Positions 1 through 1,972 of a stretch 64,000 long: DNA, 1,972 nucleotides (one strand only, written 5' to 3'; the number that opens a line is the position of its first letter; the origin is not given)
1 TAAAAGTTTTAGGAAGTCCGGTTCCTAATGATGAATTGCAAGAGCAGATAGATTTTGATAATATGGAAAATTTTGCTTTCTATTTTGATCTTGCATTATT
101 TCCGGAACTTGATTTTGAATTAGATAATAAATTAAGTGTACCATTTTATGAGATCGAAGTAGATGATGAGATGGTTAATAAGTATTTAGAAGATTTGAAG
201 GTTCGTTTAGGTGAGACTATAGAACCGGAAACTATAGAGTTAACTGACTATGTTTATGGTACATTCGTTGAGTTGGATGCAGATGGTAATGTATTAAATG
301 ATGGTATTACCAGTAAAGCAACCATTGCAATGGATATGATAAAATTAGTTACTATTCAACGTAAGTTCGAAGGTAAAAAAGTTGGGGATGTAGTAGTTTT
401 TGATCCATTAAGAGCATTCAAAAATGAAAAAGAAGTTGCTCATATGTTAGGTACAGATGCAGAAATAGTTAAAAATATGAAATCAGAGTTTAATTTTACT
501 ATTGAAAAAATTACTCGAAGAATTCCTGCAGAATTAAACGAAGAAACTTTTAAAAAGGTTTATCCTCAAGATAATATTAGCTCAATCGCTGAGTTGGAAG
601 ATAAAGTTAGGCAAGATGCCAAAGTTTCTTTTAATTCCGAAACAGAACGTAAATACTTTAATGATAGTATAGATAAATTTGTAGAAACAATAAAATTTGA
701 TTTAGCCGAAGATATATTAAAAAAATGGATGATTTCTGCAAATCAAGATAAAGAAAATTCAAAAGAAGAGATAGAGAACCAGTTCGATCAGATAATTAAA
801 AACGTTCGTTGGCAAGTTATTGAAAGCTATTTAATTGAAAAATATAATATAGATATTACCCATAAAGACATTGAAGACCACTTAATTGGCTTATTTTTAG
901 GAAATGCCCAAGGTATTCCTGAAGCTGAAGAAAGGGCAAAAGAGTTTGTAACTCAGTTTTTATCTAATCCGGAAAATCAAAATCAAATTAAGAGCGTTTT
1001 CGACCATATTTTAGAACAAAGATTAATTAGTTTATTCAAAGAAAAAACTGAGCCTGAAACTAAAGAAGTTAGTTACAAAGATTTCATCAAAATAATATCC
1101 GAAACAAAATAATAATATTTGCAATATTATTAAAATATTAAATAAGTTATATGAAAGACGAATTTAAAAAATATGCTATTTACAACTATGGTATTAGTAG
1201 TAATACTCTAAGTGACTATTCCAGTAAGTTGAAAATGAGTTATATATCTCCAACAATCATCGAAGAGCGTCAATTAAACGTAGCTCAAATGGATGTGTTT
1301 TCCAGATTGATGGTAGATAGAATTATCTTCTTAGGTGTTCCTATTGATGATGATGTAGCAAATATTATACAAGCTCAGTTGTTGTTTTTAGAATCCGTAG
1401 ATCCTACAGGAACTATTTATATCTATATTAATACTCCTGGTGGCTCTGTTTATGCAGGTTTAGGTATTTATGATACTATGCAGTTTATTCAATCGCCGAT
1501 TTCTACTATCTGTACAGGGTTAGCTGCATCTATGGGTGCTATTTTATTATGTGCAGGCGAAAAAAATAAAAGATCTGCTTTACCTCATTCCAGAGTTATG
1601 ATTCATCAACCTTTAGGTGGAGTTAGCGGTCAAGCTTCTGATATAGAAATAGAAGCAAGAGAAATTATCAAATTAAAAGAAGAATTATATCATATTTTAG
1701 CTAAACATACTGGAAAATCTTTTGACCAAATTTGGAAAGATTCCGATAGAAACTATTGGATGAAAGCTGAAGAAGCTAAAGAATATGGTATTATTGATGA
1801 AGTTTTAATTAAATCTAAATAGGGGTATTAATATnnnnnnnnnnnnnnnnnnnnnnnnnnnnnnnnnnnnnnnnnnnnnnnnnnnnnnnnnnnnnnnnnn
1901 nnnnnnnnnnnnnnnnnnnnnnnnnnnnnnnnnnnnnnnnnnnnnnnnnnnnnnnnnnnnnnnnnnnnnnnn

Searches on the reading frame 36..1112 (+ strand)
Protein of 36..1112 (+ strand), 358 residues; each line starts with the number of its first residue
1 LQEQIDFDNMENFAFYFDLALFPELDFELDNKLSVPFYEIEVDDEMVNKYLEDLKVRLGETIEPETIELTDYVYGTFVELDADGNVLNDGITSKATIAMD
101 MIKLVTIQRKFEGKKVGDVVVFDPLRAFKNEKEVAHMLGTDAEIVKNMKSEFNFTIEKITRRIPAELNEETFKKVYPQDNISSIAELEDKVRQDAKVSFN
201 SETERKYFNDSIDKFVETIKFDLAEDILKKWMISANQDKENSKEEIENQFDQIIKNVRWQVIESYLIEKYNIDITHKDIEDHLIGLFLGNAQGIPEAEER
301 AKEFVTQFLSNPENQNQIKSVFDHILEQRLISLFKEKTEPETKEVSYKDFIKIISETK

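Call 45: find_encoding_contigs(protein=window:36-1112:+, flank=10000, max_places=4)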
Protein window:36-1112:+ (358 aa): no gene with exactly this product is on record in the collection.

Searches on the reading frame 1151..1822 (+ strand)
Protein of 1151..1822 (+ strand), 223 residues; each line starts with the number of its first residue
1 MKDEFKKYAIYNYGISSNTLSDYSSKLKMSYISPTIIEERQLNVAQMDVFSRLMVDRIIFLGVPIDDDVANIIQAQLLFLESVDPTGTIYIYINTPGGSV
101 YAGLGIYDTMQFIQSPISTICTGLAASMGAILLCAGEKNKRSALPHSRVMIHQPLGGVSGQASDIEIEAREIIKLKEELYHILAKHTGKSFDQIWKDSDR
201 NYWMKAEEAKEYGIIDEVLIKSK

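Call 72: find_encoding_contigs(protein=window:1151-1822:+, flank=10000, max_places=4)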
Protein window:1151-1822:+ (223 aa): 11 contigs read that carry it; 4 places shown.
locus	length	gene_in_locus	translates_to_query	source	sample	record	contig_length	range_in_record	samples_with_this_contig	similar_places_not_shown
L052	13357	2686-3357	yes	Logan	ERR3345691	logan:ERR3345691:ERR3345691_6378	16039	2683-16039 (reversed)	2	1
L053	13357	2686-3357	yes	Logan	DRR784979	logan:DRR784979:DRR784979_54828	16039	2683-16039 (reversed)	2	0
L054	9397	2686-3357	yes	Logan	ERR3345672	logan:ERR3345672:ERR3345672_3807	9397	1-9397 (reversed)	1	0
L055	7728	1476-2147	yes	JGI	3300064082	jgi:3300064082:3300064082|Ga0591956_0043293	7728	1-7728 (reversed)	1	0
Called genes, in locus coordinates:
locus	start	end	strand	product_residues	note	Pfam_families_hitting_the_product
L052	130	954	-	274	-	PF13353:Fer4_12 (weak), PF04055:Radical_SAM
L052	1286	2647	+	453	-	PF05697:Trigger_N, PF28537:FKBP-like_TF, PF28539:TF_C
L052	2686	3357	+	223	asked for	PF00574:CLP_protease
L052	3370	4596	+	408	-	PF06689:zf-C4_ClpX, PF05496:RuvB_N (weak), PF00004:AAA, PF07724:AAA_2, PF07728:AAA_5, PF10431:ClpB_D2-small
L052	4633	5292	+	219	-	PF14127:DUF4294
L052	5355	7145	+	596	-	PF03485:Arg_tRNA_synt_N (weak), PF00750:tRNA-synt_1d, PF05746:DALR_1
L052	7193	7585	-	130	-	-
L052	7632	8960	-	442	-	PF17116:T9SS_plug_1st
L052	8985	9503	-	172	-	-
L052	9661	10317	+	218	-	PF03483:B3_4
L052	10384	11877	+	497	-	PF22740:PapZ_C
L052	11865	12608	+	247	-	PF00483:NTP_transferase, PF01128:IspD (weak), PF12804:NTP_transf_3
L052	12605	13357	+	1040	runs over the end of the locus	PF12705:PDDEXK_1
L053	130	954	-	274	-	PF13353:Fer4_12 (weak), PF04055:Radical_SAM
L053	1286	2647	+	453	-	PF05697:Trigger_N, PF28537:FKBP-like_TF, PF28539:TF_C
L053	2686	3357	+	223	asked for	PF00574:CLP_protease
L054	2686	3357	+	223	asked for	PF00574:CLP_protease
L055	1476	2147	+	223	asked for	PF00574:CLP_protease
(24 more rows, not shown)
